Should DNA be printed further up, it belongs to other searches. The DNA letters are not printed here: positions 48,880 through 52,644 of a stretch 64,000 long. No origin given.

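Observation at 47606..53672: Orphan operon of three prepilin-type proteins, including a giant pseudopilin of about 1146 aa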

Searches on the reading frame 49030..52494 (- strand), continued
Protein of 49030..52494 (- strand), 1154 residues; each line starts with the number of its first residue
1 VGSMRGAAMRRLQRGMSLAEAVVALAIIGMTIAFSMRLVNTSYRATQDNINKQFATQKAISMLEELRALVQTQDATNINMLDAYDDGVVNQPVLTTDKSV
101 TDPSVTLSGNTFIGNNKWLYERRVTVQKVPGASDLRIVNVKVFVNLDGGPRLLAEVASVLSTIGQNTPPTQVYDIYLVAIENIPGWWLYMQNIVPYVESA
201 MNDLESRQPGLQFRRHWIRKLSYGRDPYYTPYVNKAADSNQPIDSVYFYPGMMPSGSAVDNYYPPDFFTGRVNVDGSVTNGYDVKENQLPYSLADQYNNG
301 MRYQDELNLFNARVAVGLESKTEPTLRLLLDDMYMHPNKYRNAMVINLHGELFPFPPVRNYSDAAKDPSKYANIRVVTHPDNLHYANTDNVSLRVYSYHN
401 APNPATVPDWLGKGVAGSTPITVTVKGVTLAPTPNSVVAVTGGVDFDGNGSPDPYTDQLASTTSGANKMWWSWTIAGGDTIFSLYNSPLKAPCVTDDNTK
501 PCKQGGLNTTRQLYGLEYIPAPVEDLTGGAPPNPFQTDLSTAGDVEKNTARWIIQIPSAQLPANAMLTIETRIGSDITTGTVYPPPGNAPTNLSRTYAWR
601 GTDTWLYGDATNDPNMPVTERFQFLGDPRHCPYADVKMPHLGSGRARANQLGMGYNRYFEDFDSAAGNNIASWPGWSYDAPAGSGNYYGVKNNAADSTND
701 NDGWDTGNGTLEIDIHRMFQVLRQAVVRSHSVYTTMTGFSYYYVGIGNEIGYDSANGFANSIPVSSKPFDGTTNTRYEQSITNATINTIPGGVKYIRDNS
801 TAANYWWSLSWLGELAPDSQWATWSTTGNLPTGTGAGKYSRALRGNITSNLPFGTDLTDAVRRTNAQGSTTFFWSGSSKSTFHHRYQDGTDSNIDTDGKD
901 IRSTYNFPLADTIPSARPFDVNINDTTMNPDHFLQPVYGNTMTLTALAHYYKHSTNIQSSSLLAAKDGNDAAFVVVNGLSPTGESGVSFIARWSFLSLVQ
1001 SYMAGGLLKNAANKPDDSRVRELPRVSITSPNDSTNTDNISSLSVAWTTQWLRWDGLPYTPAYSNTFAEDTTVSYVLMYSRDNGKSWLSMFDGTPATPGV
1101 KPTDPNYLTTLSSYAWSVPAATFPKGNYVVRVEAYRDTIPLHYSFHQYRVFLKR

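Call 36: find_related_loci(query=A1, collection=genome_contigs, flank=10000)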
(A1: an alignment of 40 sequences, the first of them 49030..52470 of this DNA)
Query A1 (1146 aa) in genome_contigs; peptide patterns used: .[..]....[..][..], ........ (x = any residue, [..] = any of these).
160 stretches matched a pattern; 132 encode a relative of the query (tblastn E <= 1e-3); the best 80 are kept; 79 distinct loci.
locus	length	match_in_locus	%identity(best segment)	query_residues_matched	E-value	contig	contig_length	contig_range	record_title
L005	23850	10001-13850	66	2-1146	0e+0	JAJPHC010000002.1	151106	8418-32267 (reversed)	MAG: Acidobacteria bacterium isolate Centralia_MAG_134 k107_696158, whole genome shotgun sequence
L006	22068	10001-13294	64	5-1146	0e+0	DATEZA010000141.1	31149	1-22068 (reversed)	MAG TPA_asm: Thermoanaerobaculia bacterium isolate SMAG_U8461 k141_6162418, whole genome shotgun sequence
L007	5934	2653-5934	65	1-1095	0e+0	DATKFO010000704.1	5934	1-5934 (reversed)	MAG TPA_asm: Thermoanaerobaculia bacterium isolate SMAG_U14527 k141_294490, whole genome shotgun sequence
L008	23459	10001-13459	61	1-1145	0e+0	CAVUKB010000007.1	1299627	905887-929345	MAG: uncultured Acidobacteriota bacterium isolate MFD01721.bin.1.215 genome assembly, contig: contig_2559, whole genome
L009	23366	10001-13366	61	1-1146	0e+0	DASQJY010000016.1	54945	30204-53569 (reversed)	MAG TPA_asm: Thermoanaerobaculia bacterium isolate SMAG_U11898 k141_3548535, whole genome shotgun sequence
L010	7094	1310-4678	61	1-1146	0e+0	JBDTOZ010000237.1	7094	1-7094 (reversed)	MAG: Acidobacteriota bacterium isolate cluster3_bin.186 NODE_54254_length_7094_cov_72.189800, whole genome shotgun seque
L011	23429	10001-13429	65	1-1146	0e+0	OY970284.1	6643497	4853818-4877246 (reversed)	MAG: Thermoanaerobaculia bacterium isolate MFD05513.bin.1.42 genome assembly, chromosome: 1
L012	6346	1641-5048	61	5-1146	0e+0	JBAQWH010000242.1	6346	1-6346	MAG: Thermoanaerobaculia bacterium isolate MFD12012_ilm_asm_bin17 k127_161668, whole genome shotgun sequence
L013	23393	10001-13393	61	5-1146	0e+0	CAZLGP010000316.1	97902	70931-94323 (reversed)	MAG TPA_asm: uncultured Thermoanaerobaculia bacterium isolate binchicken_co31_43 genome assembly, contig: k141_3636637,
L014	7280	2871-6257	60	3-1146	0e+0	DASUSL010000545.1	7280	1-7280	MAG TPA_asm: Thermoanaerobaculia bacterium isolate SMAG_U1735 k141_1941769, whole genome shotgun sequence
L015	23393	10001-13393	59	1-1146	0e+0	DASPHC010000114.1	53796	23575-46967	MAG TPA_asm: Thermoanaerobaculia bacterium isolate SMAG_U11946 k141_1090474, whole genome shotgun sequence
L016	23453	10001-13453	58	5-1146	0e+0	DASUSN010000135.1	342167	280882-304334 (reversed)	MAG TPA_asm: Thermoanaerobaculia bacterium isolate SMAG_U1737 k141_1620639, whole genome shotgun sequence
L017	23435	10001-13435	58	1-1146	0e+0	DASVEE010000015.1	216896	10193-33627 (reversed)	MAG TPA_asm: Thermoanaerobaculia bacterium isolate SMAG_U2052 k141_1416516, whole genome shotgun sequence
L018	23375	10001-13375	62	1-1146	0e+0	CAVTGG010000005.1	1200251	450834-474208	MAG: uncultured Acidobacteriota bacterium isolate MFD09212.bin.1.4 genome assembly, contig: contig_25123, whole genome s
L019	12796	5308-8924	64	1-1146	0e+0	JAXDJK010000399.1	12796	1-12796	MAG: Acidobacteriota bacterium isolate BP_57 scaffold_4474335, whole genome shotgun sequence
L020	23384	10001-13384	61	3-1146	0e+0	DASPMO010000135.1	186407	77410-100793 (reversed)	MAG TPA_asm: Thermoanaerobaculia bacterium isolate SMAG_U12094 k141_19343, whole genome shotgun sequence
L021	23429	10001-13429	61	1-1146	0e+0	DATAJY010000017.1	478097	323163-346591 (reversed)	MAG TPA_asm: Thermoanaerobaculia bacterium isolate SMAG_U6924 k141_32773, whole genome shotgun sequence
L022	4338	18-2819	59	200-1146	0e+0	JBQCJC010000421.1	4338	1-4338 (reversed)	MAG: Thermoanaerobaculia bacterium isolate bin917 k141_988625, whole genome shotgun sequence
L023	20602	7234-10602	62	1-1146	0e+0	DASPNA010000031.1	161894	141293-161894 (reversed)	MAG TPA_asm: Thermoanaerobaculia bacterium isolate SMAG_U12109 k141_109568, whole genome shotgun sequence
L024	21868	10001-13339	48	1-1146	0e+0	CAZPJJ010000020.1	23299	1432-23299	MAG TPA_asm: uncultured Acidobacteriota bacterium isolate SRP093185_co1_106 genome assembly, contig: NODE_1272_length_23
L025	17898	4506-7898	62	1-1146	0e+0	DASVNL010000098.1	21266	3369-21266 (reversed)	MAG TPA_asm: Thermoanaerobaculia bacterium isolate SMAG_U3126 k141_287818, whole genome shotgun sequence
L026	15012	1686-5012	48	5-1146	0e+0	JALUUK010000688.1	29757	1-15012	MAG: Acidobacteria bacterium isolate 128-326_metabat1_scaf2bin.003 128-326_scaffold_546_c1, whole genome shotgun sequenc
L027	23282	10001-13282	48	2-1146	0e+0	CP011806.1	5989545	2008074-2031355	Acidobacteria bacterium Mor1, partial sequence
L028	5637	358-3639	48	2-1146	0e+0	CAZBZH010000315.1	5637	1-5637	MAG TPA_asm: uncultured Acidobacteriota bacterium isolate SRP135972_co1_119 genome assembly, contig: NODE_22767_length_5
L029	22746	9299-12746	50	5-1146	0e+0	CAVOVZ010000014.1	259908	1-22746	MAG: Terriglobia bacterium isolate MFD00032.bin.1.110 genome assembly, contig: contig_25579, whole genome shotgun sequen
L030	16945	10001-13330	50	5-1146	0e+0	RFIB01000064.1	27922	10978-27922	MAG: Acidobacteria bacterium isolate J065 k99_135562, whole genome shotgun sequence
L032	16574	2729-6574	45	1-1146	0e+0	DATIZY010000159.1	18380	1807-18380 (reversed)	MAG TPA_asm: Thermoanaerobaculia bacterium isolate SMAG_U15313 k141_3384658, whole genome shotgun sequence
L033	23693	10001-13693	45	5-1146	0e+0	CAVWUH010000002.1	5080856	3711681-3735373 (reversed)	MAG: uncultured Acidobacteriota bacterium isolate MFD07386.bin.2.1 genome assembly, contig: contig_10975, whole genome s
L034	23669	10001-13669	44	5-1146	0e+0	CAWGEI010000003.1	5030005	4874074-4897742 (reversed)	MAG: uncultured Acidobacteriota bacterium isolate MFD01916.bin.2.105 genome assembly, contig: contig_3365, whole genome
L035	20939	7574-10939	42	5-1146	0e+0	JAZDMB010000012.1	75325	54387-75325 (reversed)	MAG: Planctomycetota bacterium isolate MEGAHIT-group-0.630 k141_1217814, whole genome shotgun sequence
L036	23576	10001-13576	45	2-1146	0e+0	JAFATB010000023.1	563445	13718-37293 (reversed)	MAG: Acidobacteriota bacterium isolate CP_BM_ER_R9_1 BM_ER_R9_k147_752050, whole genome shotgun sequence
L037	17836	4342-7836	42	1-1146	0e+0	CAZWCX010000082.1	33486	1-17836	MAG TPA_asm: uncultured Planctomycetia bacterium isolate SRP323723_co1_148 genome assembly, contig: NODE_1065_length_334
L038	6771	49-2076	59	458-1146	0e+0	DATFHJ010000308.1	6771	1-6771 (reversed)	MAG TPA_asm: Thermoanaerobaculia bacterium isolate SMAG_U8686 k141_106340, whole genome shotgun sequence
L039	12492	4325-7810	41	1-1146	0e+0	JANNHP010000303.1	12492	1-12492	MAG: Planctomycetia bacterium isolate SOY_6_C_metabat_247 SOY_6_C_k141_4115799, whole genome shotgun sequence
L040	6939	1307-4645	41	7-1146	0e+0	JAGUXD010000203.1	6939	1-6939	MAG: Candidatus Brocadiia bacterium isolate DeMMO4_16 c_000000003007, whole genome shotgun sequence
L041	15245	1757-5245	61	2-1146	0e+0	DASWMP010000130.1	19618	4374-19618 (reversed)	MAG TPA_asm: Thermoanaerobaculia bacterium isolate SMAG_U3390 k141_558449, whole genome shotgun sequence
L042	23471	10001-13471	41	1-1146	0e+0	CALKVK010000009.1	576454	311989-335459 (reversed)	MAG TPA_asm: uncultured bacterium isolate SRR6227243_bin.30_CONCOCT_v1.1_MAG genome assembly, contig: ERZ795105.13, whol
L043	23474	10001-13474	41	5-1146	0e+0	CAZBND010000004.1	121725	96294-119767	MAG TPA_asm: uncultured Planctomycetota bacterium isolate binchicken_co334_194 genome assembly, contig: NODE_169_length_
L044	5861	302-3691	39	5-1146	0e+0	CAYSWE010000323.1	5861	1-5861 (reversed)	MAG TPA_asm: uncultured Phycisphaerales bacterium isolate SRP163575_co1_399 genome assembly, contig: NODE_29726_length_5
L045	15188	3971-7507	42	3-1146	0e+0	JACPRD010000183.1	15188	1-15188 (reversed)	MAG: Planctomycetota bacterium isolate NC_groundwater_670_Ag_B-0.1um_68_49 B_1_S1_Biohub_coassembly_k141_5105770, whole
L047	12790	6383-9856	38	7-1146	0e+0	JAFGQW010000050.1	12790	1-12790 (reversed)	MAG: Planctomycetota bacterium isolate Zod_Metabat.792 k87_794489, whole genome shotgun sequence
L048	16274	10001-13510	38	5-1146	0e+0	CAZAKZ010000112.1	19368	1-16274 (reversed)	MAG TPA_asm: uncultured Planctomycetota bacterium isolate binchicken_co97_335 genome assembly, contig: NODE_11560_length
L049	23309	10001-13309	38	8-1146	0e+0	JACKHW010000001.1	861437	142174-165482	MAG: Planctomycetota bacterium isolate HK-STAS-PLAN-28 HK-STAS-PLAN-28_1, whole genome shotgun sequence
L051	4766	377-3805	38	1-1146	0e+0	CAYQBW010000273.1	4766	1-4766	MAG TPA_asm: uncultured Planctomycetia bacterium isolate binchicken_co188_373 genome assembly, contig: NODE_20429_length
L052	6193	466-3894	38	1-1146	0e+0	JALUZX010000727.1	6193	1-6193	MAG: Planctomycetota bacterium isolate 132-544_metabat1_scaf2bin.052 132-544_scaffold_5905_c1, whole genome shotgun sequ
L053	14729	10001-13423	38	2-1146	0e+0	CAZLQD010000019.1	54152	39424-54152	MAG TPA_asm: uncultured Planctomycetia bacterium isolate binchicken_co219_205 genome assembly, contig: k141_1180209, who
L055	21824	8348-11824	37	2-1146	0e+0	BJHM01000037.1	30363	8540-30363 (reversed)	Planctomycetota bacterium LBMAG_Planctomycetes_hypo.bin1_CL500-15 DNA, sequence37, whole genome shotgun sequence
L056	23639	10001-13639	35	7-1146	0e+0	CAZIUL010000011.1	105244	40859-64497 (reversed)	MAG TPA_asm: uncultured Phycisphaerales bacterium isolate SRP077602_co1_433 genome assembly, contig: NODE_324_length_105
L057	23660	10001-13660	41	1-1145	0e+0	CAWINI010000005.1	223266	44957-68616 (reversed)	MAG: uncultured bacterium isolate MFD04944.bin.1.291 genome assembly, contig: contig_68971, whole genome shotgun sequenc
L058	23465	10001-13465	37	5-1146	0e+0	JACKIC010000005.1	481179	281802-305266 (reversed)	MAG: Planctomycetota bacterium isolate HK-STAS-PLAN-34 HK-STAS-PLAN-34_5, whole genome shotgun sequence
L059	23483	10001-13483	37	2-1146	0e+0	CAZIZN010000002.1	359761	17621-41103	MAG TPA_asm: uncultured candidatus Brocadiaceae bacterium isolate binchicken_co179_387 genome assembly, contig: NODE_100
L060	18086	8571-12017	35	2-1146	0e+0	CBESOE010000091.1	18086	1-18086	MAG TPA_asm: uncultured bacterium isolate SRR7614707_binner13_Refined_28 genome assembly, contig: ERZ25083858.266, whole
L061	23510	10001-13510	41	1-1146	0e+0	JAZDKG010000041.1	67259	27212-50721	MAG: Planctomycetota bacterium isolate MEGAHIT-group-0.522 k141_15000707, whole genome shotgun sequence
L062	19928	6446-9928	36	7-1146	0e+0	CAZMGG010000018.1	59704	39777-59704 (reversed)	MAG TPA_asm: uncultured candidatus Brocadiaceae bacterium isolate SRP239054_co1_40 genome assembly, contig: NODE_266_len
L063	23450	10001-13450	35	2-1146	0e+0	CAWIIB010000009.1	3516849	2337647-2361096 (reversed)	MAG: uncultured Acidobacteriota bacterium isolate MFD03804.bin.1.167 genome assembly, contig: contig_9384, whole genome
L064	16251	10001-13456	36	5-1146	0e+0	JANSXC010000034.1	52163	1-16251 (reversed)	MAG: bacterium isolate bin.15 k141_859955_length_52163_cov_19.0494, whole genome shotgun sequence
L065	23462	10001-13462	37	5-1146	0e+0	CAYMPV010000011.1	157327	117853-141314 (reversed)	MAG TPA_asm: uncultured candidatus Brocadiaceae bacterium isolate SRP329715_co2_17 genome assembly, contig: NODE_184_len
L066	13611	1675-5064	36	5-1146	0e+0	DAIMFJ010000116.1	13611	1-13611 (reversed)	MAG TPA_asm: Planctomycetota bacterium isolate CTOTU46476 NODE_496_length_13611_cov_4.317498, whole genome shotgun seque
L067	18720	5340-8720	40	2-1146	0e+0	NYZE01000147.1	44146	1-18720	MAG: Planctomycetota bacterium isolate ARS63 MHASMcontig_451425, whole genome shotgun sequence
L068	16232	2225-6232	49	1-1146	0e+0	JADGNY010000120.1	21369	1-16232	MAG: Thermoanaerobaculia bacterium isolate Chersky.31_28 contig-100_802, whole genome shotgun sequence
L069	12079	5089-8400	40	8-1146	0e+0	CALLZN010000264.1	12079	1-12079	MAG TPA_asm: uncultured bacterium isolate SRR2107182_bin.46_CONCOCT_v1.1_MAG genome assembly, contig: ERZ794931.2751, wh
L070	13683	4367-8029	47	2-1146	0e+0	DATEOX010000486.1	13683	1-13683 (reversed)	MAG TPA_asm: Thermoanaerobaculia bacterium isolate SMAG_U9006 k141_284927, whole genome shotgun sequence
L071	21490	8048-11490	52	28-1146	0e+0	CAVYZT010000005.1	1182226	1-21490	MAG: uncultured Acidobacteriota bacterium isolate MFD02242.bin.1.229 genome assembly, contig: contig_20037, whole genome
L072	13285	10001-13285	49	2-926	0e+0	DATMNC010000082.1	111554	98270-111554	MAG TPA_asm: Thermoanaerobaculia bacterium isolate SMAG_U12840 k141_1236496, whole genome shotgun sequence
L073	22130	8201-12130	48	5-1146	0e+0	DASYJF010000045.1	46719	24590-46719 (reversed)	MAG TPA_asm: Thermoanaerobaculia bacterium isolate SMAG_U4288 k141_3023575, whole genome shotgun sequence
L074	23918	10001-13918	48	2-1146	0e+0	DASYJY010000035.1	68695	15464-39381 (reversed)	MAG TPA_asm: Thermoanaerobaculia bacterium isolate SMAG_U4307 k141_3249627, whole genome shotgun sequence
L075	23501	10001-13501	35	5-1146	0e+0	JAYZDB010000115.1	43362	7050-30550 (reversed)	MAG: Planctomycetota bacterium isolate XB_MAG1243 DB_MAG1243_0115, whole genome shotgun sequence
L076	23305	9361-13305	48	1-1146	0e+0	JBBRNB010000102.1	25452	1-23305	MAG: Thermoanaerobaculia bacterium isolate La1_metabat2.109 LA1C_B2.109_k141_2370647L_25452_cov_129.1410, whole genome s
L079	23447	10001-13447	42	3-1146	0e+0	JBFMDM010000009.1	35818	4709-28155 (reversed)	MAG: Planctomycetota bacterium isolate MAG219 MAG219_9, whole genome shotgun sequence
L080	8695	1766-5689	47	2-1146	5e-179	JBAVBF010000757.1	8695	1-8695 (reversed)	MAG: Thermoanaerobaculia bacterium isolate MFD01439_ilm_asm_bin18 k127_25244, whole genome shotgun sequence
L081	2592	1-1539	49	611-1146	5e-172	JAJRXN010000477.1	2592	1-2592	MAG: Acidobacteria bacterium isolate Dive96_bin3.160 k141_3222699, whole genome shotgun sequence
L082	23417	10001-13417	35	2-1146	0e+0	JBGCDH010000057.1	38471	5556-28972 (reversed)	MAG: Planctomycetota bacterium isolate SGMAG-78 contig57, whole genome shotgun sequence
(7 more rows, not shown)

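Call 38: predict_structure(alignment_id=A1)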
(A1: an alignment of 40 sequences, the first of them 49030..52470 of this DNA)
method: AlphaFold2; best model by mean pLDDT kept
length: 1146 residues; sequences in the alignment: 40
mean_pLDDT: 65.1   pTM: 0.59
mean pLDDT of the five models: 65.1, 64.6, 52.2, 49.7, 47.6
residues with pLDDT >= 90: 85; 70-90: 508; 50-70: 241; < 50: 312
segments of 3 or more residues with pLDDT < 50: 1-9, 64-70, 217-290, 351-353, 572-582, 599-604, 617-630, 642-670, 681-706, 731-785, 800-831, 842-863, 920-931, 975-977
pLDDT, mean of each block of 10 residues (from residue 1): 39 63 67 65 79 74 47 67 79 76 81 82 61 84 82 63 88 58 67 77 86 57 37 31 25 25 29 35 33 67 74 82 82 84 53 61 78 68 86 73 80 90 88 85 85 81 90 92 80 79 65 64 64 80 91 82 78 43 66 57 54 48 36 57 42 32 36 57 40 30 45 74 73 40 33 28 27 37 50 56 38 37 42 55 44 34 51 62 83 76 73 61 40 71 84 80 78 55 72 81 81 85 81 90 83 75 86 85 92 88 92 84 88 87 80
secondary structure, 60 per line:
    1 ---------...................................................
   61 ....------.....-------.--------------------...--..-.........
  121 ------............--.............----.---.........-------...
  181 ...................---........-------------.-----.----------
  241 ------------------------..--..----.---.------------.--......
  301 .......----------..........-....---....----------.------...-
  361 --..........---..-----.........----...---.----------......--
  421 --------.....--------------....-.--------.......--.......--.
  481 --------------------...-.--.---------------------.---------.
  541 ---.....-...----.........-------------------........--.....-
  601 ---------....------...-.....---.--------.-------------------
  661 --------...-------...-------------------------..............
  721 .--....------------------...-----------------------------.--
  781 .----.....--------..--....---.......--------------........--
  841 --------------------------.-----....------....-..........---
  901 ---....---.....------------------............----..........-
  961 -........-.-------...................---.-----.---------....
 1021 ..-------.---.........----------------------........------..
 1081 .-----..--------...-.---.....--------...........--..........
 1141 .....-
elements in order (helices of 4 or more, strands of 3 or more residues): H10-64 H71-75 E104-106 E112-120 E127-138 E141-153 E162-170 H178-199 E203-210 H295-307 H318-327 H329-332 E336-339 E357-359 E363-372 E383-391 E413-418 E429-433 E448-451 E462-468 E471-477 E544-548 E557-565 E585-592 H595-599 H610-613 H624-628 E669-671 E679-681 H707-721 E724-727 E786-790 H803-806 H810-816 E831-835 E873-876 E883-886 H888-897 E904-907 E911-915 E934-945 E950-959 E962-969 H979-997 E1017-1022 E1034-1042 E1065-1072 E1079-1081 E1105-1109 E1118-1128 E1131-1145

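Call 39: search_protein_representatives(alignment_id=A1)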
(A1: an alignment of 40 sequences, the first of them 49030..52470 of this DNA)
Query: 40 sequences, 1134 profile positions. Proteins with E-value up to 0.001 (for the whole library): 749; up to 1e-10: 584; up to 1e-30: 410. The best 150 are listed.
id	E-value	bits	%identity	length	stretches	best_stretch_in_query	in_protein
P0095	0.0e+00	1659.1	-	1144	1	2-1134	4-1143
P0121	0.0e+00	1449.7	-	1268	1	3-1133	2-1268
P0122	0.0e+00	1449.2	-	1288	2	4-683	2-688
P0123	0.0e+00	1443.4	-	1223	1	2-1133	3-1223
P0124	0.0e+00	1359.9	-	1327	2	1-661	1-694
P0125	0.0e+00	1339.4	-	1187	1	8-1133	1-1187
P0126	0.0e+00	1332.2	-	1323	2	2-679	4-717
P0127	0.0e+00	1327.3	-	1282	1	1-1133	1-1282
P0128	0.0e+00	1323.7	-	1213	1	1-1133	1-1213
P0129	0.0e+00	1315.8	-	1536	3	1-526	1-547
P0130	0.0e+00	1306.3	-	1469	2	3-654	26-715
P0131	0.0e+00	1275.2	-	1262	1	2-1133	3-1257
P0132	0.0e+00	1271.7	-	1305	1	5-1134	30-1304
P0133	0.0e+00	1252.6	-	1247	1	1-1133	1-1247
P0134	0.0e+00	1214.3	-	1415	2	1-660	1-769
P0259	7.3e-167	573.7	-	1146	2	4-624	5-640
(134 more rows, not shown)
